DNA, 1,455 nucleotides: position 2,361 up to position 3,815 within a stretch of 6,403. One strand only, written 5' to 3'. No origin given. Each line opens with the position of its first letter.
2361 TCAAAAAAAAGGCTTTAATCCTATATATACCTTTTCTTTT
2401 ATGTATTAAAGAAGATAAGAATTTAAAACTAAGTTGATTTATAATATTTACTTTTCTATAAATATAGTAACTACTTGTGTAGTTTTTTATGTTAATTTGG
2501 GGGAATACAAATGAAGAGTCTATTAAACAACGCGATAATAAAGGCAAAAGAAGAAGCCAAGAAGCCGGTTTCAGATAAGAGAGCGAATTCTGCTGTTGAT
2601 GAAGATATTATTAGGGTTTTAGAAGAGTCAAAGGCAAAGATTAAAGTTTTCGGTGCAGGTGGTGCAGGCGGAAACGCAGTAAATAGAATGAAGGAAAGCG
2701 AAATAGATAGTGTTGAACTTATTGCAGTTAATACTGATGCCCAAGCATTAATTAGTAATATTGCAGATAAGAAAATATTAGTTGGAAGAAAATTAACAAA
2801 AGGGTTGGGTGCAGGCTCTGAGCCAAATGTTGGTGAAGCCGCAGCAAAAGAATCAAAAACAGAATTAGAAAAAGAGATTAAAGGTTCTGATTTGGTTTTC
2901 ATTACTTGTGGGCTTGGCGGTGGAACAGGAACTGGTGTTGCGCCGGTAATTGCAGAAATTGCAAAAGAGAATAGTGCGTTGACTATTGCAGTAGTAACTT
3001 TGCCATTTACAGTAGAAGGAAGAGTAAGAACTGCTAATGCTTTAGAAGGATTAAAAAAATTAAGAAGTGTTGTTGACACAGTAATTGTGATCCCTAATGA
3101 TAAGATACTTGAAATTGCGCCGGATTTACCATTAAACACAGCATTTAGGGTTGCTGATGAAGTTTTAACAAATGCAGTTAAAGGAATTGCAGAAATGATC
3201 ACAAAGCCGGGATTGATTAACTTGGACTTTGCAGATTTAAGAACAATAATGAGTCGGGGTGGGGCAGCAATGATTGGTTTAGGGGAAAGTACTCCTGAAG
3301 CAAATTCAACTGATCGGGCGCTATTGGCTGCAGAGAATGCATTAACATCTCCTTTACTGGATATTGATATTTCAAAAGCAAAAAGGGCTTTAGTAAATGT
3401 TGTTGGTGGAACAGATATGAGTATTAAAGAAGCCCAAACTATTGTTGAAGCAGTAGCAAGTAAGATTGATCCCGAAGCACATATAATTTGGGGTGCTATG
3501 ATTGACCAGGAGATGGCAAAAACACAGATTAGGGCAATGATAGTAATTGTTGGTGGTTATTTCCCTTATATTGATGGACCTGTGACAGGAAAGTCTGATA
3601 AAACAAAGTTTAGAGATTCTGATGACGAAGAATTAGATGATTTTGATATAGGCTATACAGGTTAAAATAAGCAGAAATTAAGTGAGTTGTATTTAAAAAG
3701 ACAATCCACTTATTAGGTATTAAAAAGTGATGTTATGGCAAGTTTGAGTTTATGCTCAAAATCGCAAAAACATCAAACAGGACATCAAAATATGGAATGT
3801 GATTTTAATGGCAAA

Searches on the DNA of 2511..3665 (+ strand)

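Call 34: build_rna_model(alignment_id=A2, structure=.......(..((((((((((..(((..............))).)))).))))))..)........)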
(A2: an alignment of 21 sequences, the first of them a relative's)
Model R1 built from alignment A2 (21 sequences, 65 columns); structure: as given.
model positions 61; base pairs 14; branch points 0; effective number of sequences 3.43; information 0.916 bits per position. Calibrated on 0.2 Mb of random sequence (short: E-values are rough).
structure used (alignment columns):
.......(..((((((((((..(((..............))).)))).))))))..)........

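Call 35: search_with_rna_model(model_id=R1, sources=[L001, L003, L126, L127, L128, L129, L130, L131, L132, L133, L134, L135, L141, L142, L143, L144, L145, L146, L147, L148, L151, L152, L154, L155, L156, L158, L161, L163, L165, L166, L167, L168, L170], max_evalue=5)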
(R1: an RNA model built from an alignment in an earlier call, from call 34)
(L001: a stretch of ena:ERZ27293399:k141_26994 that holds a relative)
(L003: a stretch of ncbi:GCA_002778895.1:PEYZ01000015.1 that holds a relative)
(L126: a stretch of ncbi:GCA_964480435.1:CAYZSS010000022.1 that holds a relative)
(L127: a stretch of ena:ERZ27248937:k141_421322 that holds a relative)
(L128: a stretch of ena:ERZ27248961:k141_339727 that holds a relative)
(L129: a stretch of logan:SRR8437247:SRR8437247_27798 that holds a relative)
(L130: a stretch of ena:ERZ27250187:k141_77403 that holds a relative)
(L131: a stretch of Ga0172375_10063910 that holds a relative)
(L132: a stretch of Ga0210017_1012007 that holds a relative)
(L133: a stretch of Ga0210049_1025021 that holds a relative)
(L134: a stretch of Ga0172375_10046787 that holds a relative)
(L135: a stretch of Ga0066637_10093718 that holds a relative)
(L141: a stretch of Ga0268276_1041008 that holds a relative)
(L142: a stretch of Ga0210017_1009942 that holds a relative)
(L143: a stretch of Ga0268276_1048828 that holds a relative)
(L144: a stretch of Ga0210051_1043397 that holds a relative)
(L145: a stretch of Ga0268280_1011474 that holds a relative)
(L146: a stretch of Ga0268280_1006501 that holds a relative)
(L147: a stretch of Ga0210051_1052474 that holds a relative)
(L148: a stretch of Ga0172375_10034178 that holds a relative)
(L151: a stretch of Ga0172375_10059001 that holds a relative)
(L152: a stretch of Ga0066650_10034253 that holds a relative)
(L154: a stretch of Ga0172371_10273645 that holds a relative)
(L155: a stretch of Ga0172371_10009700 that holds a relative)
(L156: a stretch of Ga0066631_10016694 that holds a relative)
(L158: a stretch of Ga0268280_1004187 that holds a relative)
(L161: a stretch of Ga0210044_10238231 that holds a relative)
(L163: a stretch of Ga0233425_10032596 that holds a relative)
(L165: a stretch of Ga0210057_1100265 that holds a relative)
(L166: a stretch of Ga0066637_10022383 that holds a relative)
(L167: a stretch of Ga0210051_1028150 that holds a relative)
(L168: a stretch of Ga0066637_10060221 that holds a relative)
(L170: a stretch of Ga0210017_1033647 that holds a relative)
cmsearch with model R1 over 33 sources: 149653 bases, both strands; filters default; matches with E-value up to 5: 57.
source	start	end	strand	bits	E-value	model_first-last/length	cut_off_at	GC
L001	5010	5070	+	80.9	2.6e-20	1-61/61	no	0.34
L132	1002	1062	-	80.9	2.6e-20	1-61/61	no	0.34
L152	1042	1102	+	80.9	2.6e-20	1-61/61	no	0.34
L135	526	586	+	80.7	2.9e-20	1-61/61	no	0.33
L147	2060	2120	+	80.7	2.9e-20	1-61/61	no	0.33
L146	2101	2163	-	78.6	1.3e-19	1-61/61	no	0.27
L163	4028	4085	-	78.3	1.5e-19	1-61/61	no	0.34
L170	2689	2749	-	78.1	1.7e-19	1-61/61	no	0.34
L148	2873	2933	+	78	1.9e-19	1-61/61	no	0.39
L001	6510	6569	+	77.1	3.3e-19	1-61/61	no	0.35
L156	2739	2798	-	77.1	3.3e-19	1-61/61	no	0.35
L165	96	155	-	76.9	3.9e-19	1-61/61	no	0.28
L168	772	831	+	76.9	3.9e-19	1-61/61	no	0.28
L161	277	339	-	75.8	7.9e-19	1-61/61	no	0.29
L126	2160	2223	+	73.9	2.8e-18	1-61/61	no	0.28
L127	3832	3895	+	73.9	2.8e-18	1-61/61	no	0.28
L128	3015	3078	+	73.9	2.8e-18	1-61/61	no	0.28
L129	2296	2359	+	73.9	2.8e-18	1-61/61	no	0.28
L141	907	970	-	73.9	2.8e-18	1-61/61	no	0.28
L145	2295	2358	+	73.9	2.8e-18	1-61/61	no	0.28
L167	2802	2861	+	72.9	5.4e-18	1-61/61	no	0.35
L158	3588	3644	-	72.7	6.2e-18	1-61/61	no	0.39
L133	2751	2813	-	72.4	7.7e-18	1-61/61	no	0.33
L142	6411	6473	+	72.4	7.7e-18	1-61/61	no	0.33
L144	949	1009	+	71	2e-17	1-61/61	no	0.39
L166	3207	3267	-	71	2e-17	1-61/61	no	0.39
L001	3530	3587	+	70.8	2.3e-17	1-61/61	no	0.34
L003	6369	6426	+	70.8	2.3e-17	1-61/61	no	0.34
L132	2485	2542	-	70.8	2.3e-17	1-61/61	no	0.34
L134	2904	2962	+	70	3.8e-17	1-61/61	no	0.31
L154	1299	1355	+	68.4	1.1e-16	1-61/61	no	0.35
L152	2542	2597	+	66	5.6e-16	1-57/61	3'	0.38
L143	237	295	+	65.4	8.3e-16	1-61/61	no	0.34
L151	2666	2720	+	64.5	1.5e-15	1-61/61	no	0.33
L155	11349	11411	-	62.5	5.7e-15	1-61/61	no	0.35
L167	2218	2280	+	49.9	2.7e-11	1-61/61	no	0.4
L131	2165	2237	+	30.9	9e-06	1-61/61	no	0.26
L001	5009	5069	-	28.2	5.4e-05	1-61/61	no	0.34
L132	1003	1063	+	28.2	5.4e-05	1-61/61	no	0.34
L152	1041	1101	-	28.2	5.4e-05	1-61/61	no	0.34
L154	841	897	+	23.7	0.0011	1-61/61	no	0.28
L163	4029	4086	+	22.3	0.0027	1-61/61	no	0.34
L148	2872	2932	-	22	0.0034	1-61/61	no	0.39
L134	143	192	+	21.7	0.0042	1-61/61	no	0.36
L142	4525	4581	+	21.2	0.0057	1-61/61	no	0.39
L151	2665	2720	-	20.4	0.0098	1-61/61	no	0.32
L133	59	111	-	18.7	0.03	1-61/61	no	0.34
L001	6509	6568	-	18.5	0.035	1-61/61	no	0.35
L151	2593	2649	+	18.2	0.043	1-61/61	no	0.35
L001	3529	3586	-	17.9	0.052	1-61/61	no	0.34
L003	6368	6425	-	17.9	0.052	1-61/61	no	0.34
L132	2486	2543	+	17.9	0.052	1-61/61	no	0.34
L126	6672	6747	+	16.4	0.14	1-61/61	no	0.36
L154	1299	1355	-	14.6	0.46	1-61/61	no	0.35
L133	1039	1087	-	14.2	0.63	1-61/61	no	0.22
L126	9487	9540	-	13.7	0.87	1-61/61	no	0.22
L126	5923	5980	+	11.4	4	1-61/61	no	0.4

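Call 57: search_with_rna_model(model_id=R1, sources=[window, L171, L172, L173], max_evalue=1, filters=off)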
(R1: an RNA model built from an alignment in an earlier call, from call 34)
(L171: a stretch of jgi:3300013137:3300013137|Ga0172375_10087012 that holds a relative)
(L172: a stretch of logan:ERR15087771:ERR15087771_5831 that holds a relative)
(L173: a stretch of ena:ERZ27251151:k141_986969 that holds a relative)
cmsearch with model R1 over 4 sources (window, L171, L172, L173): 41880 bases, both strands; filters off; matches with E-value up to 1: 11.
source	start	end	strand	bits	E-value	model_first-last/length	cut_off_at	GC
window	5212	5272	+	80.9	7.4e-21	1-61/61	no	0.34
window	3732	3789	+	70.8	6.5e-18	1-61/61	no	0.34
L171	2058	2119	+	30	4.5e-06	1-61/61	no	0.31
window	5211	5271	-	28.2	1.5e-05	1-61/61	no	0.34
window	3731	3788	-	17.9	0.015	1-61/61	no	0.34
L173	4369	4420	+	16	0.051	1-61/61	no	0.21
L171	1993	2041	+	15.6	0.068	1-61/61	no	0.31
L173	19424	19478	+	13.6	0.26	1-61/61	no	0.31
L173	9582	9613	+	12.7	0.49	1-61/61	no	0.31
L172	9915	9948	-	11.9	0.79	1-61/61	no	0.12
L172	6517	6555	-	11.7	0.95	1-61/61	no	0.21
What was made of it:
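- Checked: A covariance model with filters off finds exactly these two sites in the window, at 3732-3789 and 5212-5272 (call 57).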
